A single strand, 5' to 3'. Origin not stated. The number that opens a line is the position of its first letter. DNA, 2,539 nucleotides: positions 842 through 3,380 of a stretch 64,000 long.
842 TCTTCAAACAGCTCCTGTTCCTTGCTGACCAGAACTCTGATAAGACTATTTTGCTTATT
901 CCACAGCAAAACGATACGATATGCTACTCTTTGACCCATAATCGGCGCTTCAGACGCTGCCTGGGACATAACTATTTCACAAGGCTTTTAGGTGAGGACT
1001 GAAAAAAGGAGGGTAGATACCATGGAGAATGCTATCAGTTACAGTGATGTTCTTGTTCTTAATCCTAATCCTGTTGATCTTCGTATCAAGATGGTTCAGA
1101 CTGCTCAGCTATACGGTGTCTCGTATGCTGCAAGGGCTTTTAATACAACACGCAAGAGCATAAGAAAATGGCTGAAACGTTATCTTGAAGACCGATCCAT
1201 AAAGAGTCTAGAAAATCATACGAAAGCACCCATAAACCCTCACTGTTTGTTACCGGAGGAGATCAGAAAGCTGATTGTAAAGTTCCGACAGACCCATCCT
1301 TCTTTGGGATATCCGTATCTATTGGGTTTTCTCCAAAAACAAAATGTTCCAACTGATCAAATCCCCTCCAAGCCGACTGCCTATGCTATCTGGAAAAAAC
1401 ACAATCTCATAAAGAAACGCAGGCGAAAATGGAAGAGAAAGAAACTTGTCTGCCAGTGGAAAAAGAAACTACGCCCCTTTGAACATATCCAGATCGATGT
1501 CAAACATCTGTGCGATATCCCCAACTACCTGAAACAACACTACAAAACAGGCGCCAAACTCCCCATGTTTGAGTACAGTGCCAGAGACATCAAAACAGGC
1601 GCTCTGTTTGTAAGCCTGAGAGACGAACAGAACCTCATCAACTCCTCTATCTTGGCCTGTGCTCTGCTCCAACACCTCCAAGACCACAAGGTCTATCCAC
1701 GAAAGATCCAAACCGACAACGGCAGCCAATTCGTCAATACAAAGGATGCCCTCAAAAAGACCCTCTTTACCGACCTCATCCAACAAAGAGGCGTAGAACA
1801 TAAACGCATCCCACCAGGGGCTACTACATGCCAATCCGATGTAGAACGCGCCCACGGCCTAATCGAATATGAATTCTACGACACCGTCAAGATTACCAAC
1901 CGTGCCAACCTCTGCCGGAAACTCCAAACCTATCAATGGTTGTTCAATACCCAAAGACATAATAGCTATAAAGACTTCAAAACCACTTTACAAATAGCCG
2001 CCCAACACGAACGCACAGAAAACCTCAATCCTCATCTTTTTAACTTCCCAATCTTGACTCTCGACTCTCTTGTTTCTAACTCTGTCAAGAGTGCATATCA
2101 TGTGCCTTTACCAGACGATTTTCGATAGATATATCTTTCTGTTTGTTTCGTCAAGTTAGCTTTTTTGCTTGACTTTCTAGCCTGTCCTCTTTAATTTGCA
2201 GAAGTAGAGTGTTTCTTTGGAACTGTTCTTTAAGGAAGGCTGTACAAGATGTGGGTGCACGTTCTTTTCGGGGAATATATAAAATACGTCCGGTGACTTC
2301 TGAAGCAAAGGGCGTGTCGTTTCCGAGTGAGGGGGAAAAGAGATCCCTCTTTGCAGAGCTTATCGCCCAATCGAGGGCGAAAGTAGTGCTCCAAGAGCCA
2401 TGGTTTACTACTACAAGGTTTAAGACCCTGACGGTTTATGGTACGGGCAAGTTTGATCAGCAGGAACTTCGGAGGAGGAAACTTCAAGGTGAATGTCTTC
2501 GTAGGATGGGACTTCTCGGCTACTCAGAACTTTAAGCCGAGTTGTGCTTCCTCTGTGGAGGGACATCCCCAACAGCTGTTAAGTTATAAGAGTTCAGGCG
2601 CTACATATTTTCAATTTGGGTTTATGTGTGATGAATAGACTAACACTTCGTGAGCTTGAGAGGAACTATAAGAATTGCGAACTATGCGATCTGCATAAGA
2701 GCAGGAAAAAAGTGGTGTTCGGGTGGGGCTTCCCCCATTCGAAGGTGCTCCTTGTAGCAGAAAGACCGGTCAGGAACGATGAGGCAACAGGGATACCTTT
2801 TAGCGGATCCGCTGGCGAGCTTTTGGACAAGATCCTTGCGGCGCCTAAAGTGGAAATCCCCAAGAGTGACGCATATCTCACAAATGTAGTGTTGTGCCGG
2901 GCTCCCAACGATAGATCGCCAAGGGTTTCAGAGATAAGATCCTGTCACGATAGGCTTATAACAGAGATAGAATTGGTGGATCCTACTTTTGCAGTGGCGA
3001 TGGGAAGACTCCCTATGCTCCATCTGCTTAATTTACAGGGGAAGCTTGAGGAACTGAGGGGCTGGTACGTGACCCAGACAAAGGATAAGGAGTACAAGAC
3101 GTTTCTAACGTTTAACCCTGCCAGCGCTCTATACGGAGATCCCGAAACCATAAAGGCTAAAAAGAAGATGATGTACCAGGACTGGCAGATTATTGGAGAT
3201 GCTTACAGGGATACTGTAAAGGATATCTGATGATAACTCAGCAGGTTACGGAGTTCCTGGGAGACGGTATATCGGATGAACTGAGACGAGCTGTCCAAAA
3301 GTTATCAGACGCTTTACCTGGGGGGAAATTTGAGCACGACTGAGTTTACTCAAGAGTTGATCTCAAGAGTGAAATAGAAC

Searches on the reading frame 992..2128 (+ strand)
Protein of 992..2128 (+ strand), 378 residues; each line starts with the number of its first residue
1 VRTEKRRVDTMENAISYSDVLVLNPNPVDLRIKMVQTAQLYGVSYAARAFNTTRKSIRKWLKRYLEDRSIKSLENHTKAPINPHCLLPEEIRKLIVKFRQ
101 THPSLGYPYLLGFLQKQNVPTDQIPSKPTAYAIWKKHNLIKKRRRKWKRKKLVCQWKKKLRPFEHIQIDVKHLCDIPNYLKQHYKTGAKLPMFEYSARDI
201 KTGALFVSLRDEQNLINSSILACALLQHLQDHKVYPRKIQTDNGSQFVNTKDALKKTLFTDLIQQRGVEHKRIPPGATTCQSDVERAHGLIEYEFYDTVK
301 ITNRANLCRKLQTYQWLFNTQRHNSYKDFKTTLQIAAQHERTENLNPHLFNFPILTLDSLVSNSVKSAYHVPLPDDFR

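Call 20: search_protein_families(library=pfam, proteins=[window:992-2128:+], max_evalue=0.00001)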
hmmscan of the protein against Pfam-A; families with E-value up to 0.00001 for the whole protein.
window:992-2128:+ (378 aa): 0 families

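Call 67: find_homologous_proteins(query=window:992-2128:+, max_evalue=1e-30)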
Query window:992-2128:+ (378 aa): 366 proteins with E <= 1e-30 among 1503 candidates; the best 120 are listed.
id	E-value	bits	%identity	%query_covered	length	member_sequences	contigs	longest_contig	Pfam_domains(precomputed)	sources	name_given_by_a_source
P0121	2.2e-225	766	91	97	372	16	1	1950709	PF13565.13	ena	-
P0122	2.5e-223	759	90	97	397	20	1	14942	PF13565.13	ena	-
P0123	4.6e-93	330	46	95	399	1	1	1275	PF13384.13,PF13518.13,PF13565.13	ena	-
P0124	1.5e-91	325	47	96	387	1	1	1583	PF13384.13,PF13551.13,PF13518.13,PF13565.13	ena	-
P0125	7.5e-90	320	46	96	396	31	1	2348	PF13518.13,PF13565.13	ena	-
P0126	3.5e-89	318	44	96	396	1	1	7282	PF13384.13,PF13518.13,PF13565.13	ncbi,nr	ncbi:MAG: hypothetical protein L3J42_02075 [Hydrogenimonas sp.]|nr:hypothetical protein [Hydrogenimo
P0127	1.2e-88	316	46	95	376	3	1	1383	PF00665.33,PF13518.13,PF13565.13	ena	-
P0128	1.3e-88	316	45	96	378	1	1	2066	PF00665.33,PF13565.13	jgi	-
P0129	2.6e-88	315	45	96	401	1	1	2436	PF13518.13,PF13565.13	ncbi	-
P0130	3.1e-88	315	46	95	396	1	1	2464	PF00665.33,PF13565.13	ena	-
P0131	3.1e-88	314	44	96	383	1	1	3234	PF13384.13,PF13518.13,PF13565.13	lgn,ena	-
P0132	1.9e-87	312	44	97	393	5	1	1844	PF13518.13,PF13565.13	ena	-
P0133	2.1e-87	312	46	95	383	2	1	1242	PF00665.33,PF13565.13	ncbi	-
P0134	3.3e-87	311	45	96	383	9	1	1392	PF00665.33,PF13384.13,PF13518.13,PF13565.13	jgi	jgi:transposase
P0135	4.2e-87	311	45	96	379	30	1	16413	PF00665.33,PF13384.13,PF13565.13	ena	-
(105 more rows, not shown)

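Call 68: find_encoding_contigs(protein=P0121, flank=10000, max_places=10)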
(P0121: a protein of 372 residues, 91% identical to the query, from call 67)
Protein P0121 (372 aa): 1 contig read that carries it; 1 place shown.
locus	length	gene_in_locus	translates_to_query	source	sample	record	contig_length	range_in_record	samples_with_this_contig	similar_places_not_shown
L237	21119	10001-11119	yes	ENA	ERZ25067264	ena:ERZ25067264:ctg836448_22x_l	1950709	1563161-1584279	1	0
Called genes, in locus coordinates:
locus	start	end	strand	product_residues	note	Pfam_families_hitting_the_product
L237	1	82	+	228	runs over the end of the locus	PF00771:FHIPEP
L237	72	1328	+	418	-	PF00448:SRP54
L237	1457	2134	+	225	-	-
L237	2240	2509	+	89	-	-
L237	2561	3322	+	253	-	PF04542:Sigma70_r2, PF04539:Sigma70_r3 (weak), PF08281:Sigma70_r4_2, PF04545:Sigma70_r4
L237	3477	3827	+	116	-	-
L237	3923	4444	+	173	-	-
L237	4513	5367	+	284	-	PF13185:GAF_2, PF01590:GAF, PF13492:GAF_3, PF00512:HisKA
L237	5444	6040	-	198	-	PF01583:APS_kinase, PF08433:KTI12 (weak), PF13238:AAA_18 (faint), PF13671:AAA_33 (weak)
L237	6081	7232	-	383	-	PF14306:PUA_2, PF01747:ATP-sulfurylase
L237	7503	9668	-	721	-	PF01663:Phosphodiest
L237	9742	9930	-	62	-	-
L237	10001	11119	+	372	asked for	PF13565:HTH_32 (weak)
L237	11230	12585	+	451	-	PF05598:DUF772, PF01609:DDE_Tnp_1, PF13751:DDE_Tnp_1_6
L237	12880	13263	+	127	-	PF06283:ThuA (weak)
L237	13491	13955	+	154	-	PF00989:PAS, PF13188:PAS_8, PF08448:PAS_4 (weak), PF13426:PAS_9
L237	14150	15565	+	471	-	PF00989:PAS (weak), PF13426:PAS_9, PF00158:Sigma54_activat, PF14532:Sigma54_activ_2, PF07728:AAA_5 (faint), PF25601:AAA_lid_14, PF02954:HTH_8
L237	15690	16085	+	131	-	PF00085:Thioredoxin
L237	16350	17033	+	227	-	PF08279:HTH_11, PF13280:WYL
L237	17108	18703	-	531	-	PF02776:TPP_enzyme_N, PF00205:TPP_enzyme_M, PF02775:TPP_enzyme_C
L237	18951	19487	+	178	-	PF01966:HD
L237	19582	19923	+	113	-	-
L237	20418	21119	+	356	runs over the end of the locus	PF01555:N6_N4_Mtase, PF01170:UPF0020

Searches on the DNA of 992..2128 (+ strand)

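Call 69: search_with_rna_model(model_id=R1, source=L237, filters=off, max_evalue=1)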
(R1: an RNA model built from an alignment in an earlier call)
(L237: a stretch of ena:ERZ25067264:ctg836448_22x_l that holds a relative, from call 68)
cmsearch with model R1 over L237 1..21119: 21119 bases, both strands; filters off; matches with E-value up to 1: 1.
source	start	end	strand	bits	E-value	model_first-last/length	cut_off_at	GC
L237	16498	16513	+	9.6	0.51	1-30/30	no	0.69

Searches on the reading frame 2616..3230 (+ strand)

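Call 20: search_protein_families(library=pfam, proteins=[window:2616-3230:+], max_evalue=0.00001)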
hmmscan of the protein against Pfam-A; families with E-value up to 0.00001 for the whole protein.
window:2616-3230:+ (204 aa): 1 family
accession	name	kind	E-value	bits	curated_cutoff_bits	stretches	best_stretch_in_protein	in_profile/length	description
PF03167.25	UDG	-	1.6e-23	83.8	24.3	1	35-190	1-140/141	Uracil DNA glycosylase superfamily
